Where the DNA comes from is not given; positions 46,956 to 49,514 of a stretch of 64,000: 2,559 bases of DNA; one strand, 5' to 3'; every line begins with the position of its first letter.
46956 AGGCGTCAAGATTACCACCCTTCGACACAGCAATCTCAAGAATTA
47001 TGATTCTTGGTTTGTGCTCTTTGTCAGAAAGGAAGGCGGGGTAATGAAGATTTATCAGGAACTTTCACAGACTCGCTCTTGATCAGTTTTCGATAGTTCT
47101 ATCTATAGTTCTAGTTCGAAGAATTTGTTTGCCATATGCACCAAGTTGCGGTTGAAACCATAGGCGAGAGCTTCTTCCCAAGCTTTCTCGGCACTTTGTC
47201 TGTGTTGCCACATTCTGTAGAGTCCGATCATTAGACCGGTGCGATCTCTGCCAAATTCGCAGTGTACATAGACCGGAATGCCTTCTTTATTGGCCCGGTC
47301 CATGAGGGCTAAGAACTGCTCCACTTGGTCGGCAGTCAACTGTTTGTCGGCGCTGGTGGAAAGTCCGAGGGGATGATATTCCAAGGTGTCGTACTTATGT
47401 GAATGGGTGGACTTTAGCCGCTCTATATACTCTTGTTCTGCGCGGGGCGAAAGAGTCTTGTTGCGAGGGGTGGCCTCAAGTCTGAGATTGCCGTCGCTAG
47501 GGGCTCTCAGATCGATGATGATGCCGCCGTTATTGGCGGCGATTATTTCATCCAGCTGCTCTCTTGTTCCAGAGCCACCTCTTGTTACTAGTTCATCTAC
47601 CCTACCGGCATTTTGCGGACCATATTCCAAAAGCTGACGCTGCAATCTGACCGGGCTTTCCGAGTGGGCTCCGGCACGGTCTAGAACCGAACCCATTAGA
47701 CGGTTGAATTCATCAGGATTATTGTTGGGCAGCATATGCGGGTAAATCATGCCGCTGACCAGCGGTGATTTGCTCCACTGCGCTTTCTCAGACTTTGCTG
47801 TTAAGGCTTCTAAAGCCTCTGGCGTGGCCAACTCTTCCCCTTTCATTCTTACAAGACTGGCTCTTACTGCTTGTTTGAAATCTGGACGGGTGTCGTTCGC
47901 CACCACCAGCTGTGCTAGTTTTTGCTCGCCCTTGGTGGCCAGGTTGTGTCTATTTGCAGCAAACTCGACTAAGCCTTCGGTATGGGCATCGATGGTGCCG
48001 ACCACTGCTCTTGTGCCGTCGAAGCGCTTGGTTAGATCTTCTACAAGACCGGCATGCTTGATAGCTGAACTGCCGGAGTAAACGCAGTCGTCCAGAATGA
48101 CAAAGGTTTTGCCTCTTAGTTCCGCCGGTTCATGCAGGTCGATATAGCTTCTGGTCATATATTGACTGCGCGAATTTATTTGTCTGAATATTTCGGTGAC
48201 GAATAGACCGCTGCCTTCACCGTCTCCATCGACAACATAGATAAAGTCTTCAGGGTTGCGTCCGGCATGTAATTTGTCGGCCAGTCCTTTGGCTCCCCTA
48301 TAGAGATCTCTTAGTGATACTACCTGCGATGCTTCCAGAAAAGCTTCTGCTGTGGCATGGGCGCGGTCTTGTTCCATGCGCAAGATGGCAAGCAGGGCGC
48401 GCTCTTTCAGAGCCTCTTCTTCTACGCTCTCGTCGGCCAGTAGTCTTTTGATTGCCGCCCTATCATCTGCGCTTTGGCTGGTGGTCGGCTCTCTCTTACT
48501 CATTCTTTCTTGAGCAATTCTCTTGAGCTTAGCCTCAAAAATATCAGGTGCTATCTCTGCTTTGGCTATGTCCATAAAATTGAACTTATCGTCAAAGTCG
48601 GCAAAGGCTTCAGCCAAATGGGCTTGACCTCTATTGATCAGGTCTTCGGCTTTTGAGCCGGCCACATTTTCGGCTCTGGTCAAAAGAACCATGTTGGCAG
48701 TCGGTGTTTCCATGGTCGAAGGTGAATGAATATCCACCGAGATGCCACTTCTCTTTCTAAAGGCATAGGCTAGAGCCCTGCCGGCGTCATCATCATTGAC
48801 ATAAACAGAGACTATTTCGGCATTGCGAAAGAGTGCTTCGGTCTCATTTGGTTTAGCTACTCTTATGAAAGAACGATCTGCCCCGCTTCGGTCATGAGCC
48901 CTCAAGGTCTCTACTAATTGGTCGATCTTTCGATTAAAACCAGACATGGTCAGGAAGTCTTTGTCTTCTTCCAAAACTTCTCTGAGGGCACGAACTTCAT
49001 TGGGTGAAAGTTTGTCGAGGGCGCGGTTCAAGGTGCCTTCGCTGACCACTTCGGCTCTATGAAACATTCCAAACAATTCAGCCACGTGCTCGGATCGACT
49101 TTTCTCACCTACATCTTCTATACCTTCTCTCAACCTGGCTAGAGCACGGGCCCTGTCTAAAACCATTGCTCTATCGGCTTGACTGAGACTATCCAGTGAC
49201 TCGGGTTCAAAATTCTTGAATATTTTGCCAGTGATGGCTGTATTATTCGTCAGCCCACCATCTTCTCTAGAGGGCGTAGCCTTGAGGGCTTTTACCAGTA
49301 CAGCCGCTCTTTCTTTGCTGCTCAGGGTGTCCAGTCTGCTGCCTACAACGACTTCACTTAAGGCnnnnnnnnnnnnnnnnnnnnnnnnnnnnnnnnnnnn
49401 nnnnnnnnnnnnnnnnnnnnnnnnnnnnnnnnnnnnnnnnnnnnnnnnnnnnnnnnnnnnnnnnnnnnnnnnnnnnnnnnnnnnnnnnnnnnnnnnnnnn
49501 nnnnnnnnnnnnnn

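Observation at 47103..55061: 2652-aa effector-like mosaic protein: annexin-like repeats, hydrophobic Gly/Ala block, HExxH, PRTase-like motif and CX5R phosphatase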

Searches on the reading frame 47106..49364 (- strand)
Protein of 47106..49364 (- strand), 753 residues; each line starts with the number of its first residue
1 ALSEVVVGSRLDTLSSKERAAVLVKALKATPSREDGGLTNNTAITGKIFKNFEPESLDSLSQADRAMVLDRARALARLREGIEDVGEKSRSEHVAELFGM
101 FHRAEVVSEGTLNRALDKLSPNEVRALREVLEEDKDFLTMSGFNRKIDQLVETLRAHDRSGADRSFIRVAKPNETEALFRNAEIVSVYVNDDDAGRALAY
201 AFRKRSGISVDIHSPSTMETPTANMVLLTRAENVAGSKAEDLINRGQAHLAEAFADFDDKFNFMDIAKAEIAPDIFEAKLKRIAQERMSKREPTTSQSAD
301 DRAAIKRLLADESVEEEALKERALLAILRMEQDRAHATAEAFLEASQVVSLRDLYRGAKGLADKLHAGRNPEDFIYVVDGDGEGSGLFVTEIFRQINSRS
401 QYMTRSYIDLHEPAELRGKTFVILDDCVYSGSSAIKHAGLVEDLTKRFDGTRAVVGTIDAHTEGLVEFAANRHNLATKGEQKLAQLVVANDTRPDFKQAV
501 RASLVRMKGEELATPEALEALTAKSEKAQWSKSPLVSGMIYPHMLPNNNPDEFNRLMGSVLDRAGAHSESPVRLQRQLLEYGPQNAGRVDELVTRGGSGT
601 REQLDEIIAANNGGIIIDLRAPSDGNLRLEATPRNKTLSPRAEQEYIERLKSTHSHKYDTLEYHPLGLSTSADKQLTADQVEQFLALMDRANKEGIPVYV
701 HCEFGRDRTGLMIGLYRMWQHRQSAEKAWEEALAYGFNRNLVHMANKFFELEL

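Call 20: find_homologous_proteins(query=window:47106-49364:-)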
Query window:47106-49364:-: 8000 candidates shared short words with the query, none scored E <= 0.001.

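Call 34: search_protein_representatives(alignment_id=A1)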
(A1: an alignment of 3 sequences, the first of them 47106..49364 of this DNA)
Query: 3 sequences, 750 profile positions. Proteins with E-value up to 0.001 (for the whole library): 2071; up to 1e-10: 40; up to 1e-30: 9. The best 150 are listed.
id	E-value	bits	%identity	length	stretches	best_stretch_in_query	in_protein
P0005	0.0e+00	1488.6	-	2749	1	1-750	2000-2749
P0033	8.8e-89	315.4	-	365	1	387-748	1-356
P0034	4.8e-66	240.2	-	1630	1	4-747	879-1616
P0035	3.4e-54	201.1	-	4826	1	5-744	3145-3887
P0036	3.6e-51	191.1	-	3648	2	3-574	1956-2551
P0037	1.1e-47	179.6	-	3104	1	192-748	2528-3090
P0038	1.6e-33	132.7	-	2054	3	337-571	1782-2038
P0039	4.8e-33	131.2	-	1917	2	5-574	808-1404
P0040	2.2e-32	129.0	-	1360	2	4-572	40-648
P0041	8.4e-27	110.5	-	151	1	597-746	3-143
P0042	6.0e-26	107.7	-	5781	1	185-743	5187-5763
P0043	1.5e-25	106.4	-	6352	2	8-367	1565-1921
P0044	8.6e-25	103.8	-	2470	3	5-399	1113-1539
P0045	8.0e-23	97.3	-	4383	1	186-738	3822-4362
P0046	2.5e-22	95.7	-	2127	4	589-739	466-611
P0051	1.6e-16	76.5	-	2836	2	334-560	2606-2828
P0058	1.3e-15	73.5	-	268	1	344-571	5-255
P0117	3.8e-09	52.1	-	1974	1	114-571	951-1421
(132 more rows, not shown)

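Call 35: search_protein_families(library=pfam, proteins=[P0034, P0036, P0037, P0040], max_evalue=0.001)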
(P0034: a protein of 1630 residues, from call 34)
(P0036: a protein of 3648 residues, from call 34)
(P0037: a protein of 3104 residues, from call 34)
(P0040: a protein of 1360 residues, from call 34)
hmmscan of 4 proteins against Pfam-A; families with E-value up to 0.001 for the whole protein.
P0034 (1630 aa): 7 families
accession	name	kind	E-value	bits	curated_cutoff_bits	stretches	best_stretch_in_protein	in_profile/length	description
PF13350.11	Y_phosphatase3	-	8.2e-10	39.5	22.2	1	1474-1597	35-159/240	Tyrosine phosphatase family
PF24390.1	PRTase-CE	-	2.3e-09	37.9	27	1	1239-1342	63-158/253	PRTase-CE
PF22741.1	PTP-NADK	-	1.4e-08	34.7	27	1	1469-1602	29-145/163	DSP-PTPase phosphatase fused to NAD+ Kinase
PF00782.25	DSPc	-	2.5e-06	27.8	33.5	1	1549-1587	56-94/133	Dual specificity phosphatase, catalytic domain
PF22784.1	PTP-SAK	-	2.9e-06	27.8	27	1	1547-1598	68-119/153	Swiss Army Knife protein, DSP-PTPase phosphatase domain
PF22785.1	Tc-R-P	-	5.3e-06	27.4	27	1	1547-1592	60-105/106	Polymorphic toxin system, DSP-PTPase phosphatase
PF14566.11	PTPlike_phytase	-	5.6e-05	23.7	27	1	1528-1587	98-154/158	Inositol hexakisphosphate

P0036 (3648 aa): 7 families
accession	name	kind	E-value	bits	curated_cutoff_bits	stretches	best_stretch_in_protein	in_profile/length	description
PF22784.1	PTP-SAK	-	2.8e-11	44.1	27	1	2581-2683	15-117/153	Swiss Army Knife protein, DSP-PTPase phosphatase domain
PF22741.1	PTP-NADK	-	7e-10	39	27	1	2578-2681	30-138/163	DSP-PTPase phosphatase fused to NAD+ Kinase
PF22785.1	Tc-R-P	-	1.5e-08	35.6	27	1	2589-2675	15-102/106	Polymorphic toxin system, DSP-PTPase phosphatase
PF00782.25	DSPc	-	1.5e-08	34.9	33.5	1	2588-2687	9-108/133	Dual specificity phosphatase, catalytic domain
PF24390.1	PRTase-CE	-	3.5e-07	30.8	27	1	2328-2529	51-235/253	PRTase-CE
PF03162.18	Y_phosphatase2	-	5.2e-05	23.3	27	1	2569-2697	5-135/165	Tyrosine phosphatase family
PF13350.11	Y_phosphatase3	-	0.00018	22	22.2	0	2636-2671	116-147/240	Tyrosine phosphatase family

P0037 (3104 aa): 9 families
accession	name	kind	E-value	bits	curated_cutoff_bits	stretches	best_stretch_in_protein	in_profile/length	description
PF00191.25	Annexin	-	1.1e-10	41.9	25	1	859-911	5-58/66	Annexin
PF22741.1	PTP-NADK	-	5.8e-08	32.7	27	1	2942-3075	29-146/163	DSP-PTPase phosphatase fused to NAD+ Kinase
PF00498.31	FHA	-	8.1e-07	29.8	20.7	0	1507-1553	3-48/67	FHA domain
PF24390.1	PRTase-CE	-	4.9e-06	27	27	1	2719-2894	67-234/253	PRTase-CE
PF22785.1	Tc-R-P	-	5.6e-06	27.3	27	1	3002-3064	45-105/106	Polymorphic toxin system, DSP-PTPase phosphatase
PF00782.25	DSPc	-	8.8e-06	26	33.5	1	3001-3059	37-94/133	Dual specificity phosphatase, catalytic domain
PF22784.1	PTP-SAK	-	1.6e-05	25.4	27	1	3005-3070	56-119/153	Swiss Army Knife protein, DSP-PTPase phosphatase domain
PF13350.11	Y_phosphatase3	-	5e-05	23.8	22.2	1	2942-3060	27-150/240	Tyrosine phosphatase family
PF05593.20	RHS_repeat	-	0.00044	21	22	0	1778-1813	2-37/38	RHS Repeat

P0040 (1360 aa): 4 families
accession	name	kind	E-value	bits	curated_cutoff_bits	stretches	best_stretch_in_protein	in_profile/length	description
PF24390.1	PRTase-CE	-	7.9e-09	36.2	27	1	434-548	58-157/253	PRTase-CE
PF00782.25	DSPc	-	9.2e-07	29.2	33.5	1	780-821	54-95/133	Dual specificity phosphatase, catalytic domain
PF13350.11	Y_phosphatase3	-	0.00028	21.4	22.2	1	767-819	96-148/240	Tyrosine phosphatase family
PF22785.1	Tc-R-P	-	0.00098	20.1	27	0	786-825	66-105/106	Polymorphic toxin system, DSP-PTPase phosphatase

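Call 64: predict_structure(alignment_id=A3)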
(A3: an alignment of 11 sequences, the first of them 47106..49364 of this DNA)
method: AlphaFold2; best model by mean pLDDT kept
length: 753 residues; sequences in the alignment: 11
mean_pLDDT: 77.3   pTM: 0.69
mean pLDDT of the five models: 77.3, 74.2, 74.0, 72.8, 66.1
residues with pLDDT >= 90: 65; 70-90: 523; 50-70: 121; < 50: 44
segments of 3 or more residues with pLDDT < 50: 1-3, 169-182, 570-581, 625-634
pLDDT, mean of each block of 10 residues (from residue 1): 52 65 82 55 75 78 89 85 78 84 71 88 88 84 81 69 51 39 54 68 74 61 73 74 80 79 85 87 86 64 84 76 88 77 86 89 90 84 73 78 81 86 86 83 84 90 83 76 81 82 86 80 81 76 83 85 70 43 65 82 81 87 49 59 87 79 87 81 92 89 85 88 75 69 82 61
secondary structure, 60 per line:
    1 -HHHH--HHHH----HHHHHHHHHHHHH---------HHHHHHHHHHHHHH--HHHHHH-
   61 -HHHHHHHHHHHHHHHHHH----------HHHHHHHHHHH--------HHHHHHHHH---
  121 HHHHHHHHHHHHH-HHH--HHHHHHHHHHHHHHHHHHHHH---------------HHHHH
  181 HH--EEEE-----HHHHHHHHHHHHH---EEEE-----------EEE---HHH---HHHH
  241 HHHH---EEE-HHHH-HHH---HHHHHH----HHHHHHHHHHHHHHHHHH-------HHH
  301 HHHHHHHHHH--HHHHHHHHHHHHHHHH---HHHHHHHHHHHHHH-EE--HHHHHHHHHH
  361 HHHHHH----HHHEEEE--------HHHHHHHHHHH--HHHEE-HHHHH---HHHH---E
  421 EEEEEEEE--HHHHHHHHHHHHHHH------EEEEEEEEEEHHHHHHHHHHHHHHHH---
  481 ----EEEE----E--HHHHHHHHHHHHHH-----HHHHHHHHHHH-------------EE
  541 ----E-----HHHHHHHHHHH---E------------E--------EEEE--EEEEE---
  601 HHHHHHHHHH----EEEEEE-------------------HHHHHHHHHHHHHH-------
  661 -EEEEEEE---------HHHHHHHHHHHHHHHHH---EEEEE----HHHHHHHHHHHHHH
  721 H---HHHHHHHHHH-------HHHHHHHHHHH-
elements in order (helices of 4 or more, strands of 3 or more residues): H2-5 H8-11 H16-28 H38-51 H54-59 H62-79 H90-100 H109-117 H121-133 H140-160 H176-182 E185-188 H194-206 E210-213 E225-227 H237-244 E248-250 H252-255 H263-268 H273-290 H298-310 H313-328 H332-345 H351-366 E374-377 H386-396 H405-409 H413-416 E420-428 H431-445 E452-461 H462-477 E485-488 H496-509 H515-525 H551-561 E587-590 E593-597 H601-610 E615-620 H640-653 E662-668 H678-694 E698-702 H707-721 H725-734 H742-752

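Call 68: fold_search(model_id=the predicted structure, library=pdb)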
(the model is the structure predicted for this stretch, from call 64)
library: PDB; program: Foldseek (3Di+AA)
matches with E <= 10: 899; with E <= 0.001: 117
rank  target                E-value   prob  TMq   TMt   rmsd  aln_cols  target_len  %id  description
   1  6g85_A                2.1e-05  1.00  0.18  0.36  17.7       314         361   12  Structure of Cdc14 bound to CBK1 PxL motif (released 2018-10-17)
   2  5xw4_A                2.5e-05  1.00  0.18  0.35  17.7       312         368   12  Crystal structure of budding yeast Cdc14p (wild type) in the apo state (released 2017-08-09)
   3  6g86_A                2.8e-05  1.00  0.18  0.36  17.6       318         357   12  Structure of Cdc14 bound to SIC1 PxL motif (released 2018-10-17)
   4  6g85_B                3.0e-05  1.00  0.18  0.35  17.8       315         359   13  Structure of Cdc14 bound to CBK1 PxL motif (released 2018-10-17)
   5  6g86_B                3.4e-05  1.00  0.18  0.34  17.6       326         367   13  Structure of Cdc14 bound to SIC1 PxL motif (released 2018-10-17)
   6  5xw5_A                4.1e-05  1.00  0.18  0.36  17.5       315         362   12  Crystal structure of budding yeast Cdc14p (C283S) bound to a Swi6p phosphopeptide (released 2017-08-09)
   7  4erc_A                4.9e-05  1.00  0.17  0.76   4.5       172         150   17  Structure of VHZ bound to metavanadate (released 2012-12-19)
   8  6g84_A                5.7e-05  1.00  0.18  0.35  17.8       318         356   14  Structure of Cdc14 bound to CBK1 PxL motif (released 2018-10-10)
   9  7moj_A                6.5e-05  1.00  0.17  0.72   4.3       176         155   16  Crystal Structure of Arabidopsis thaliana Plant and Fungi Atypical Dual Specificity Phosphatase 1(AtPFA-DSP1 ) Cys150S (released 2022-03-02)
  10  2img                  6.8e-05  1.00  0.17  0.75   4.6       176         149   19  Crystal structure of dual specificity protein phosphatase 23 from Homo sapiens in complex with ligand malate ion (released 2006-10-17)
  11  9bpn_B                6.8e-05  1.00  0.16  0.74   3.7       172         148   17  Crystal structure of the allosteric MKP5 mutant Y435W (released 2025-05-14)
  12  7y4c_A                7.8e-05  1.00  0.15  0.68   4.8       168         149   16  Crystal structure of DUSP10 (released 2023-06-21)
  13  7mok_A                8.2e-05  1.00  0.17  0.69   4.1       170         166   16  Crystal Structure of Arabidopsis thaliana Plant and Fungi Atypical Dual Specificity Phosphatase 1(AtPFA-DSP1 ) in Comp (released 2022-03-02)
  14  1zzw_A                9.5e-05  1.00  0.16  0.73   4.3       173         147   16  Crystal Structure of catalytic domain of Human MAP Kinase Phosphatase 5 (released 2006-07-04)
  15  5xw4_B                9.5e-05  1.00  0.18  0.35  17.6       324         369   12  Crystal structure of budding yeast Cdc14p (wild type) in the apo state (released 2017-08-09)
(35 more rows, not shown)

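Call 69: search_solved_structures(query=A3, max_evalue=10, show_alignments=0)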
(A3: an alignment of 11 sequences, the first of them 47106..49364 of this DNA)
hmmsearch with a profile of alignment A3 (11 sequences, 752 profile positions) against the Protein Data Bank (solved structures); distinct sequences matched with E-value up to 10: 118 (the best 60 are shown).
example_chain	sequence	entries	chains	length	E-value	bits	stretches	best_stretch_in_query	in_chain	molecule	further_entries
2m3v_A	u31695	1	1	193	1.3e-16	63.6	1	646-736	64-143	Putative uncharacterized protein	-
4r0s_A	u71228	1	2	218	4.5e-16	61.8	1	648-736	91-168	Protein tyrosine phosphatase TpbA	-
4r0t_B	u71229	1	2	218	1.2e-13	53.8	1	648-736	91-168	Protein tyrosine phosphatase TpbA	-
4erc_A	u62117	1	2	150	1.1e-09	40.6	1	674-733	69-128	Dual specificity protein phosphatase 23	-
2img_A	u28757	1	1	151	1.2e-09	40.6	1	674-733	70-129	Dual specificity protein phosphatase 23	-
25xa_A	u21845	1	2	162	3.7e-08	35.6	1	655-731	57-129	Dual specificity protein phosphatase family protein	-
3rgo_A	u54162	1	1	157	6.2e-08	34.9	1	633-729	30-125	Protein-tyrosine phosphatase mitochondrial 1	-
9h2j_O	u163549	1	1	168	3.4e-07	32.5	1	673-731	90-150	Tyrosine-protein phosphatase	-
1yn9_A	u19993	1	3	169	3.4e-07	32.5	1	673-731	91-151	polynucleotide 5'-phosphatase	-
9e9l_A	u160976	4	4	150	6.4e-07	31.6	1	595-744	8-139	ShufPTP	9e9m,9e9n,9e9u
3rgq_A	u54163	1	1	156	1.6e-05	26.9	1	633-729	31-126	Protein-tyrosine phosphatase mitochondrial 1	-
5z5b_A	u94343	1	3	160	1.9e-05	26.7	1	673-731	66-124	Protein-tyrosine phosphatase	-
5z59_A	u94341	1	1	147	3.4e-05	25.8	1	673-731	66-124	Protein-tyrosine phosphatase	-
5z5a_A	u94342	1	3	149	3.5e-05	25.8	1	673-731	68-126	Protein-tyrosine phosphatase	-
1ywf_A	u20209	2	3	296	0.00023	23.1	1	661-713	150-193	PHOSPHOTYROSINE PROTEIN PHOSPHATASE PTPB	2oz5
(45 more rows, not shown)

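Call 81: search_protein_families(library=padloc, proteins=[window:47106-49364:-, P0034, P0058], max_evalue=1)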
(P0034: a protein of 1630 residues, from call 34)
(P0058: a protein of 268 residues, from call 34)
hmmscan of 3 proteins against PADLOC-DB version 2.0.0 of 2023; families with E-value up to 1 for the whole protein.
window:47106-49364:- (753 aa): 0 families

P0034 (1630 aa): 5 families
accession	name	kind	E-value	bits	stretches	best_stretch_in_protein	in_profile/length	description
PDLC02933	PRTase_III-A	-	3.2e-06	24.9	1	1247-1345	87-186/368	-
PDLC02934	PRTase_III-A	-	1.6e-05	22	1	1230-1317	65-152/393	-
PDLC02932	PRTase_III-A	-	2.8e-05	21.8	1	1281-1342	124-180/271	-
PDLC02935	PRTase_III-A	-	0.00041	17.8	1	1226-1340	69-176/290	-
PDLC03962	ShosT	-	0.0016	16.4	1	1269-1313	151-196/237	-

P0058 (268 aa): 4 families
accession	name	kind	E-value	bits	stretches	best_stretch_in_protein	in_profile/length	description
PDLC02934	PRTase_III-A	-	3.7e-05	20.8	1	36-127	73-155/393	-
PDLC02932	PRTase_III-A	-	0.0015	16.1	1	62-137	101-170/271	-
PDLC02931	PRTase_III-A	-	0.0034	15.1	1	50-127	97-169/267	-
PDLC02935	PRTase_III-A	-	0.015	12.7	1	39-128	81-155/290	-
